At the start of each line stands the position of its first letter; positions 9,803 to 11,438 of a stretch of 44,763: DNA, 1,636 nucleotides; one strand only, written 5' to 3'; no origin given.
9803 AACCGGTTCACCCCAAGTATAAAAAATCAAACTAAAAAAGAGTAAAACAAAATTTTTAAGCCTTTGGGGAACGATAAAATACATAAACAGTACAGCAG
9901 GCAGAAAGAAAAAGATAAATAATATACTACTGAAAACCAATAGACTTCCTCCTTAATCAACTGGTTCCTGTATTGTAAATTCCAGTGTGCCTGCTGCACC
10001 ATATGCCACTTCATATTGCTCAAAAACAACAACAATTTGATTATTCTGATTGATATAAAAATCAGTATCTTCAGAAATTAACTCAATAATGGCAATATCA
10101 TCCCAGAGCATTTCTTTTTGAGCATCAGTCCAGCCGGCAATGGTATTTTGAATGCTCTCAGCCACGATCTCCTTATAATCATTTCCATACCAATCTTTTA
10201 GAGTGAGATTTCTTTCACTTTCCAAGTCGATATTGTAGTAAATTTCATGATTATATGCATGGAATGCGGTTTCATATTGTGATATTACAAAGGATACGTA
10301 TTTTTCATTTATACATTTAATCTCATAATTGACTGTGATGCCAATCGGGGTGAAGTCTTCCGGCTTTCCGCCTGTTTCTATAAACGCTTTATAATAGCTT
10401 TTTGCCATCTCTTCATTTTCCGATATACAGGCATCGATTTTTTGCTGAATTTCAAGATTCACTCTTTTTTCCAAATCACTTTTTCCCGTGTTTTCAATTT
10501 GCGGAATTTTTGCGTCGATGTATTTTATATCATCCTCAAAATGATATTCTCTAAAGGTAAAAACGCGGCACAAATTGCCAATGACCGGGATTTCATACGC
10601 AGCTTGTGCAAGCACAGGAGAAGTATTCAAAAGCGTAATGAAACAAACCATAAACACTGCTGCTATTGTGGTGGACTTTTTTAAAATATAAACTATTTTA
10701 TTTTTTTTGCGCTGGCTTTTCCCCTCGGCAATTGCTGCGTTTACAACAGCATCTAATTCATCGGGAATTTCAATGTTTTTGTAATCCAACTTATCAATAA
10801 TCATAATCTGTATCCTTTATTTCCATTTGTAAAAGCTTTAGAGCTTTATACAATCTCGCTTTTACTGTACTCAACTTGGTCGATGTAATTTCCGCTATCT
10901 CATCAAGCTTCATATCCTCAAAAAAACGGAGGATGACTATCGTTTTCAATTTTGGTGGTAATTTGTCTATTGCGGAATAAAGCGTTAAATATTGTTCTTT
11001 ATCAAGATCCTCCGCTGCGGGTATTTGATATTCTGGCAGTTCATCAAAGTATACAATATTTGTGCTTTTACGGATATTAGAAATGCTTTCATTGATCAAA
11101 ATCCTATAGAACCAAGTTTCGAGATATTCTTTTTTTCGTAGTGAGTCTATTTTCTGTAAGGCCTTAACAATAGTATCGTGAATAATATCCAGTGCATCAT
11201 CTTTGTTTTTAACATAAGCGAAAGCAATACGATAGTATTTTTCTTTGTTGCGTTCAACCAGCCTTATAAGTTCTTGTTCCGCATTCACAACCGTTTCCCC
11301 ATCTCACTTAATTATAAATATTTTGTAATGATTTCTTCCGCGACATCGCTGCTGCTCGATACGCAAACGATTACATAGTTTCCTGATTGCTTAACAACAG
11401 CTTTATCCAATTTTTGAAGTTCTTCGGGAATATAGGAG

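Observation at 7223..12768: ECF sigma / RsiV-type anti-sigma pair embedded in an SGNH-DUF4358-MBOAT-DHHW operon: candidate self-regulated, stress-inducible envelope O-acylation system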

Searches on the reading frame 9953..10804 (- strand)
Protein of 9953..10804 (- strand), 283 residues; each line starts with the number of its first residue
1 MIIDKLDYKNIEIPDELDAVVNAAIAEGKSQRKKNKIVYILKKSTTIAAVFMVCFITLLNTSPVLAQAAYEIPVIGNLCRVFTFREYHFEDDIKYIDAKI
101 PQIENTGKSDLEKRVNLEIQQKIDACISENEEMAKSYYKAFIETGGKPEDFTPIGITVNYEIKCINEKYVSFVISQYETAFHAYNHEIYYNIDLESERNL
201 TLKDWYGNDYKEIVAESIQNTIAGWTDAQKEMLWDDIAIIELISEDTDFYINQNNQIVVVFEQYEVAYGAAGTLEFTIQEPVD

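Call 3: search_protein_families(library=pfam, proteins=[window:9953-10804:-], max_evalue=0.01)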
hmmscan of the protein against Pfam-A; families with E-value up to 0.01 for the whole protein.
window:9953-10804:- (283 aa): 4 families
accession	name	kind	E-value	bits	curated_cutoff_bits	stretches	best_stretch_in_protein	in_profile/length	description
PF11738.13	DUF3298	-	4.5e-10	40.8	24.1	1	204-278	2-81/84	Protein of unknown function (DUF3298)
PF13739.11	PdaC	-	3.3e-09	38.2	29.1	1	93-178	8-86/95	Deacetylase PdaC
PF13786.12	DUF4179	-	0.00012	22.9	30.1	1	41-86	6-51/94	Domain of unknown function (DUF4179)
PF22535.1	DUF7003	-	0.006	17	27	1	129-212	99-181/221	Family of unknown function (DUF7003)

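Call 6: search_protein_families(library=ncbifam, proteins=[window:9953-10804:-], max_evalue=0.01)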
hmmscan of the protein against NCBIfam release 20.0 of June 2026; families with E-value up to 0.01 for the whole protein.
window:9953-10804:- (283 aa): 1 family
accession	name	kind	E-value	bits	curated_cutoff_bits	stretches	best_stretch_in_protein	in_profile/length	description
NF052658.1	RsiV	equivalog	2.4e-47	161.7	250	1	5-280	6-273/286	anti-sigma-V factor RsiV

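Call 13: find_homologous_proteins(query=window:9953-10804:-, max_evalue=0.00001)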
Query window:9953-10804:- (283 aa): 208 proteins with E <= 0.00001 among 1136 candidates; the best 120 are listed.
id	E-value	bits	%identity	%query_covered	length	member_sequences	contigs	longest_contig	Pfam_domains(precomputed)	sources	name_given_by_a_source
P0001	6.4e-183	624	100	100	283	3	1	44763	PF13786.13,PF11738.14,PF13739.12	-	-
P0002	1.0e-143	496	78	100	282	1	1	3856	PF11738.14,PF13739.12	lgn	-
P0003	6.1e-143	493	79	98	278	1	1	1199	PF11738.14,PF13739.12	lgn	-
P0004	8.8e-142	490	78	98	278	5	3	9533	PF11738.14,PF13739.12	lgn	-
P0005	3.8e-141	487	77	98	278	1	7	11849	PF11738.14,PF13739.12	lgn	-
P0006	6.4e-141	487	77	98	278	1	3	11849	PF11738.14,PF13739.12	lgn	-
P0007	2.6e-140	485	77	98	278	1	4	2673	PF11738.14,PF13739.12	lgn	-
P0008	3.5e-140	484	77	98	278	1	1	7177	PF11738.14,PF13739.12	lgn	-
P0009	7.5e-140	483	77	100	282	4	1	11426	PF11738.14,PF13739.12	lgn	-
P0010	3.3e-139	481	74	100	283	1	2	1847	PF13786.13,PF11738.14,PF13739.12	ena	-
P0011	1.6e-138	479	78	98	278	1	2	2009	PF11738.14,PF13739.12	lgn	-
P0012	8.8e-138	476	76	99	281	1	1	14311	PF11738.14,PF13739.12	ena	-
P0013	2.3e-137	475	75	98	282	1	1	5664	PF11738.14,PF13739.12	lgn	-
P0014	2.1e-136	472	76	98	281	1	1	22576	PF11738.14,PF13739.12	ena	-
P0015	6.2e-136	470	74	98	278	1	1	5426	PF11738.14,PF13739.12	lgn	-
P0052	8.8e-112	391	62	96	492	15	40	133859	PF13739.12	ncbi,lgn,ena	-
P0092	5.8e-105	369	57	98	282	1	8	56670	PF13786.13,PF11738.14,PF13739.12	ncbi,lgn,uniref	ncbi:DUF3298 and DUF4163 domain-containing protein [Anaerorhabdus sp.]|uniref:DUF3298 and DUF4163 do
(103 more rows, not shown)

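Call 14: find_encoding_contigs(protein=P0092, flank=10000, max_places=3)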
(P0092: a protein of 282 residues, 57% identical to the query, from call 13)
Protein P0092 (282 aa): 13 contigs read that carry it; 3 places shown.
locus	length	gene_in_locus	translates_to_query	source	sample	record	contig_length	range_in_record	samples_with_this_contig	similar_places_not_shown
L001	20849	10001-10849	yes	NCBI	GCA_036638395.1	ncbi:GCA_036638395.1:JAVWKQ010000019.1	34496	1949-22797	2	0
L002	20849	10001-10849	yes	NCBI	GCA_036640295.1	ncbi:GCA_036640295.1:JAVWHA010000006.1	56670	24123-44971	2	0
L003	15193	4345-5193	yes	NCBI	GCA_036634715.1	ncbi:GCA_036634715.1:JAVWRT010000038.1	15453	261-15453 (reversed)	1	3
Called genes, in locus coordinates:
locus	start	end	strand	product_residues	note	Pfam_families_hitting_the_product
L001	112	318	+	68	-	-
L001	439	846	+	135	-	PF12844:HTH_19, PF13560:HTH_31 (weak), PF01381:HTH_3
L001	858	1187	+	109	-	-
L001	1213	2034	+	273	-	PF20240:DUF6597, PF00165:HTH_AraC (faint), PF12833:HTH_18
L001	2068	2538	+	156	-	PF12681:Glyoxalase_2, PF00903:Glyoxalase (faint)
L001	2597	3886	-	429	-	PF09903:DUF2130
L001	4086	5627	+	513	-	PF00117:GATase, PF07722:Peptidase_C26, PF02540:NAD_synthase (weak), PF00958:GMP_synt_C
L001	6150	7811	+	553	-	PF00365:PFK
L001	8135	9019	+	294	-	PF13472:Lipase_GDSL_2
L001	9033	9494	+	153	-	PF14270:DUF4358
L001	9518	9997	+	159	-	PF04542:Sigma70_r2, PF08281:Sigma70_r4_2, PF04545:Sigma70_r4 (weak)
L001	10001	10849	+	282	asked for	PF13786:DUF4179 (weak), PF13739:PdaC, PF11738:DUF3298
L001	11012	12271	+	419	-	PF03062:MBOAT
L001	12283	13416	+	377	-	PF14286:DHHW, PF16822:ALGX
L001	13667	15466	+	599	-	PF00270:DEAD, PF00271:Helicase_C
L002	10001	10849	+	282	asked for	PF13786:DUF4179 (weak), PF13739:PdaC, PF11738:DUF3298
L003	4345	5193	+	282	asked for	PF13786:DUF4179 (weak), PF13739:PdaC, PF11738:DUF3298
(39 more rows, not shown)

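Call 15: find_encoding_contigs(protein=P0052, flank=10000, max_places=3)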
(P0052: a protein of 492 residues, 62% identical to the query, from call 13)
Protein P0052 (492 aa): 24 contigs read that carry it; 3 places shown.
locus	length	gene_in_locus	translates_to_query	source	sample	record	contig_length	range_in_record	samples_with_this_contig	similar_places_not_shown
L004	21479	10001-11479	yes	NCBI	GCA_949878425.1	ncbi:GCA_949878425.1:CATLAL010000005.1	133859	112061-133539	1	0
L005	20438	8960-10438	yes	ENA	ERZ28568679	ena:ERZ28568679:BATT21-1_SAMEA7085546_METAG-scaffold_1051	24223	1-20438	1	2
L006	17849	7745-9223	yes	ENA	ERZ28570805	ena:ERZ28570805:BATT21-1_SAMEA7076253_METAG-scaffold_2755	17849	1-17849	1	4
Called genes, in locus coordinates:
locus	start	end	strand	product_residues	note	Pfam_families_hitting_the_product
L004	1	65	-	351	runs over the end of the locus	-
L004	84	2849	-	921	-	PF00133:tRNA-synt_1, PF09334:tRNA-synt_1g, PF13603:tRNA-synt_1_2 (weak), PF08264:Anticodon_1, PF06827:zf-FPG_IleRS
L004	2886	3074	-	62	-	PF20097:DUF6487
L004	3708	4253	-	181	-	PF03729:DUF308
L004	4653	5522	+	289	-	PF02645:DegV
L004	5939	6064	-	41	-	-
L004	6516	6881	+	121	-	PF00392:GntR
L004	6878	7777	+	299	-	PF00005:ABC_tran, PF13304:AAA_21 (weak)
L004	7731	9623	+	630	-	-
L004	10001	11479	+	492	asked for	PF13739:PdaC (weak)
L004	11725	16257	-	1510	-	PF00144:Beta-lactamase, PF00395:SLH (weak)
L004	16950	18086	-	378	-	PF00768:Peptidase_S11, PF13354:Beta-lactamase2, PF00144:Beta-lactamase (faint), PF07943:PBP5_C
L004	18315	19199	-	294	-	PF02588:YitT_membrane, PF10035:DUF2179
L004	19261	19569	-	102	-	PF07638:Sigma70_ECF (weak), PF13384:HTH_23, PF08281:Sigma70_r4_2, PF04545:Sigma70_r4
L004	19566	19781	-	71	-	-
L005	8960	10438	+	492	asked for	PF13739:PdaC (weak)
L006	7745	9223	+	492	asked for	PF13739:PdaC (weak)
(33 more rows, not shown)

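Call 16: search_solved_structures(query=window:9953-10804:-, max_evalue=0.01, show_alignments=2)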
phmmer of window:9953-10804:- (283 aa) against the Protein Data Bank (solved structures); distinct sequences matched with E-value up to 0.01: 2.
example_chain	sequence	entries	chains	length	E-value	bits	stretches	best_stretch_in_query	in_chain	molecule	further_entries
5jen_A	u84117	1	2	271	9.8e-16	61.4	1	62-279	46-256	Anti-sigma-V factor RsiV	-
3cyg_A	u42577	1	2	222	2.2e-07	34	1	80-278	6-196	Uncharacterized protein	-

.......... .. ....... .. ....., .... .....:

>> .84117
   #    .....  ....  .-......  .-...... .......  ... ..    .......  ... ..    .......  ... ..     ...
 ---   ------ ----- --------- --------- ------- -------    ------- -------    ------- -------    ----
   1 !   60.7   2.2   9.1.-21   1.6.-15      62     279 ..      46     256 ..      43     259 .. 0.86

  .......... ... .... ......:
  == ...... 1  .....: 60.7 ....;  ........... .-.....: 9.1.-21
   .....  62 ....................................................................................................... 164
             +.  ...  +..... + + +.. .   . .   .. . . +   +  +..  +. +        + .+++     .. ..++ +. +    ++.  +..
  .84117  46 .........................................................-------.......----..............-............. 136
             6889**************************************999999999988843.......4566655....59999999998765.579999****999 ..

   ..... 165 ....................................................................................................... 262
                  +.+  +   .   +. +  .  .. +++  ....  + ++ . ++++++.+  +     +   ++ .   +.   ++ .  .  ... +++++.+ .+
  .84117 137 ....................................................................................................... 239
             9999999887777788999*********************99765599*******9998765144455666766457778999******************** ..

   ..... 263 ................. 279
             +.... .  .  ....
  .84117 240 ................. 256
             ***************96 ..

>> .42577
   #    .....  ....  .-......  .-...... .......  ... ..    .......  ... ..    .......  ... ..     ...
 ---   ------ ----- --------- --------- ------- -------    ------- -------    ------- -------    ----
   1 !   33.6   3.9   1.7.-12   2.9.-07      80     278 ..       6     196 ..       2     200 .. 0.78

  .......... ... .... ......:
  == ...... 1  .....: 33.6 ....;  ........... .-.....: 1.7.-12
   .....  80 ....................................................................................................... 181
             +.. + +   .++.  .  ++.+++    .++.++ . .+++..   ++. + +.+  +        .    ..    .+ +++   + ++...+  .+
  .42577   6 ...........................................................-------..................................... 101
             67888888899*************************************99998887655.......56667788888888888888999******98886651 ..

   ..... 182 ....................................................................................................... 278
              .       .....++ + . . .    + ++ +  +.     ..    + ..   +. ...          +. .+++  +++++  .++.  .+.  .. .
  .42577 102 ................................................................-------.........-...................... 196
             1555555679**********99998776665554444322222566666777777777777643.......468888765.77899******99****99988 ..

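Call 19: find_related_loci(query=A1, collection=genome_contigs, flank=10000)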
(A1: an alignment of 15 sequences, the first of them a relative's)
Query A1 (283 aa) in genome_contigs; peptide patterns used: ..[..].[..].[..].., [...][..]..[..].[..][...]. (x = any residue, [..] = any of these).
83 stretches matched a pattern; 35 encode a relative of the query (tblastn E <= 1e-3); 35 distinct loci.
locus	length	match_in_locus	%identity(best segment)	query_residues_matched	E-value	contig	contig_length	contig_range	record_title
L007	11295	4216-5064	73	1-283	2e-141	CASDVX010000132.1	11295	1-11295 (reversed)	uncultured Eubacteriales bacterium isolate CO.A30.metabat-bins.387 genome assembly, contig: CO.A30.metabat-bins.387.fa_k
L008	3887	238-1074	74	1-279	2e-142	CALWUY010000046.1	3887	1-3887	MAG: uncultured Clostridia bacterium isolate E0_DP__bin66 genome assembly, contig: E0_DP__k127_1096023, whole genome sho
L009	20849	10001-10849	71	1-283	1e-131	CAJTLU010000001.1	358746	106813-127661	MAG TPA_asm: uncultured Lachnospiraceae bacterium isolate MGBC100288 genome assembly, contig: MGBC100288.1, whole genome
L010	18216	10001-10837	70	1-279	4e-128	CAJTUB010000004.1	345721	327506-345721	MAG TPA_asm: uncultured Lachnospiraceae bacterium isolate MGBC108918 genome assembly, contig: MGBC108918.4, whole genome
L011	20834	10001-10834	61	2-279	1e-122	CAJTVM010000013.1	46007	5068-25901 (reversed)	MAG TPA_asm: uncultured Oscillospiraceae bacterium isolate MGBC113841 genome assembly, contig: MGBC113841.13, whole geno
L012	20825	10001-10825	62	4-278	2e-122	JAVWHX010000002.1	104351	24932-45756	MAG: Coprobacillus sp. isolate CGS1Y2-bin43 NODE_2_length_104351_cov_6.301475, whole genome shotgun sequence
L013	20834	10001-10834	60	2-279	1e-121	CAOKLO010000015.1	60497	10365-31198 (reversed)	MAG TPA_asm: uncultured bacterium isolate SRR15604596_bin.20_metawrap_v1.3_MAG genome assembly, contig: NODE.792_length_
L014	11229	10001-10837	63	2-280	5e-120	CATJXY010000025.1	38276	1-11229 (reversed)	MAG: uncultured Erysipelotrichaceae bacterium isolate iMGMC-791_1678881711 genome assembly, contig: MegahitA5_8257, whol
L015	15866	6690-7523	58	2-279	4e-118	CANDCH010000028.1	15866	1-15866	MAG TPA_asm: uncultured bacterium isolate ERR6760080_bin.39_metawrap_v1.3_MAG genome assembly, contig: ERZ12802742.4433,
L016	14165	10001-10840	59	2-281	5e-118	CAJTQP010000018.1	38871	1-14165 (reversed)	MAG TPA_asm: uncultured Oscillospiraceae bacterium isolate MGBC111873 genome assembly, contig: MGBC111873.18, whole geno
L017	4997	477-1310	60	2-279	2e-118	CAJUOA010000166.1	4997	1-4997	MAG TPA_asm: uncultured Oscillospiraceae bacterium isolate MGBC161755 genome assembly, contig: MGBC161755.166, whole gen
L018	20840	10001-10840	58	2-281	1e-117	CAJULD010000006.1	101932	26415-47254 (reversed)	MAG TPA_asm: uncultured Oscillospiraceae bacterium isolate MGBC153020 genome assembly, contig: MGBC153020.6, whole genom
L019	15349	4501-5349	58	2-281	1e-117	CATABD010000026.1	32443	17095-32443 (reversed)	MAG: uncultured Oscillospiraceae bacterium isolate extra-ERR982840.24_1677794711 genome assembly, contig: NODE_644_lengt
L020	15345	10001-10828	59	2-280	3e-116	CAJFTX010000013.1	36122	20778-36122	uncultured Clostridia bacterium isolate Coassembly_mag_187 genome assembly, contig: MAGpy_11413_min2k_bin_187_fak87_4206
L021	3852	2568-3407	59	2-281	1e-116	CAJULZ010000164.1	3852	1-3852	MAG TPA_asm: uncultured Oscillospiraceae bacterium isolate MGBC157594 genome assembly, contig: MGBC157594.164, whole gen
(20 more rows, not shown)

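Call 49: search_protein_families(library=pfam, proteins=[P0052], max_evalue=0.01)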
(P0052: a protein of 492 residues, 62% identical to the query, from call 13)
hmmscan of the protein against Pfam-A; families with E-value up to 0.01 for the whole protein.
P0052 (492 aa): 4 families
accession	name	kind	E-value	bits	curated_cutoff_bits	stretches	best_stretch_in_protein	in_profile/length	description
PF11738.13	DUF3298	-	9.2e-09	36.6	24.1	1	410-485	1-81/84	Protein of unknown function (DUF3298)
PF13739.11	PdaC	-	3.7e-07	31.6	29.1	1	300-385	8-86/95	Deacetylase PdaC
PF13786.12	DUF4179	-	0.0013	19.6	30.1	1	247-304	5-61/94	Domain of unknown function (DUF4179)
PF22535.1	DUF7003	-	0.0087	16.4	27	0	344-419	107-181/221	Family of unknown function (DUF7003)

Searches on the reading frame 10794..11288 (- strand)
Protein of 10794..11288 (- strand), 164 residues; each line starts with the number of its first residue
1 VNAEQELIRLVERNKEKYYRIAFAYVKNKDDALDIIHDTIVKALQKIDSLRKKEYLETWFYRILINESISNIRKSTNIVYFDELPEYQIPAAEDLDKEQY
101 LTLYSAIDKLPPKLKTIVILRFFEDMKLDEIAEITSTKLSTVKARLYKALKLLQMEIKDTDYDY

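Call 3: search_protein_families(library=pfam, proteins=[window:10794-11288:-], max_evalue=0.01)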
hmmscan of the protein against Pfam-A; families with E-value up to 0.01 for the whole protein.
window:10794-11288:- (164 aa): 4 families
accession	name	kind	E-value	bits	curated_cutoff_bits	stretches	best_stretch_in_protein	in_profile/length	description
PF08281.18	Sigma70_r4_2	-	2.7e-15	56.2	25.7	1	102-153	3-54/54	Sigma-70, region 4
PF04542.20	Sigma70_r2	-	2.2e-14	53.4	24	1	10-76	1-69/71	Sigma-70 region 2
PF04545.22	Sigma70_r4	-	6.8e-10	38.8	24.1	1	106-153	1-48/50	Sigma-70, region 4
PF16119.10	DUF4835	-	0.0036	17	25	0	106-154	218-266/276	Domain of unknown function (DUF4835)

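Call 6: search_protein_families(library=ncbifam, proteins=[window:10794-11288:-], max_evalue=0.01)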
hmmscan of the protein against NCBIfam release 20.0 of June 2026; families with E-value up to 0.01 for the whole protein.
window:10794-11288:- (164 aa): 86 families (the best 25 are shown)
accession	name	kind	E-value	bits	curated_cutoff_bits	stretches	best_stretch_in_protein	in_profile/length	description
NF053879.1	RNAPolSigSigVBac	equivalog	1.5e-51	174.2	190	1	3-161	2-159/160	RNA polymerase sigma factor SigV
TIGR02954.1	Sig70_famx3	hypoth_equivalog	1.7e-41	141.8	188.5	1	7-158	18-168/170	RNA polymerase sigma-70 factor, TIGR02954 family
TIGR02983.1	SigE-fam_strep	subfamily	5.7e-26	91.3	141.55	1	3-158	4-159/162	SigE family RNA polymerase sigma factor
NF008888.0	PRK11922.1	equivalog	5.9e-25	88.2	204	1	6-158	31-197/231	RNA polymerase sigma factor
TIGR02937.1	sigma70-ECF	superfamily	4e-24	85.1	42.9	1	7-154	3-162/165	sigma-70 family RNA polymerase sigma factor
NF007223.0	PRK09641.1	equivalog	9.5e-23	81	209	1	7-158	20-185/187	RNA polymerase sigma factor SigW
TIGR02985.1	Sig70_bacteroi1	subfamily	2.3e-22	80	126.4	1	10-156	6-161/162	RNA polymerase sigma-70 factor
NF058625.1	sigma_PG0214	equivalog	3.2e-22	79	130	1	5-161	4-165/170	GFO_1088 family ECF-type sigma factor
NF006930.0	PRK09415.1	subfamily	1.1e-20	74.3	198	1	4-159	15-177/179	RNA polymerase factor sigma C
TIGR02948.1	SigW_bacill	equivalog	2.2e-20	73.5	243.1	1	6-158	19-185/187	RNA polymerase sigma factor SigW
NF009166.1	PRK12513.1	equivalog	7.4e-18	64.9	206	1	9-158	26-187/193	RNA polymerase sigma factor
NF007216.0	PRK09638.1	equivalog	8.5e-18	64.7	194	1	6-161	19-178/180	RNA polymerase sigma factor SigY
NF007222.0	PRK09640.1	equivalog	2.1e-16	60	194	1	10-160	31-185/188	RNA polymerase sigma factor SigX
TIGR02939.1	RpoE_Sigma70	equivalog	2.2e-16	60.5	236.15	1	10-157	25-186/190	RNA polymerase sigma factor RpoE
NF009190.0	PRK12538.1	equivalog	6.1e-16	58.8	303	1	7-153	65-215/233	RNA polymerase sigma factor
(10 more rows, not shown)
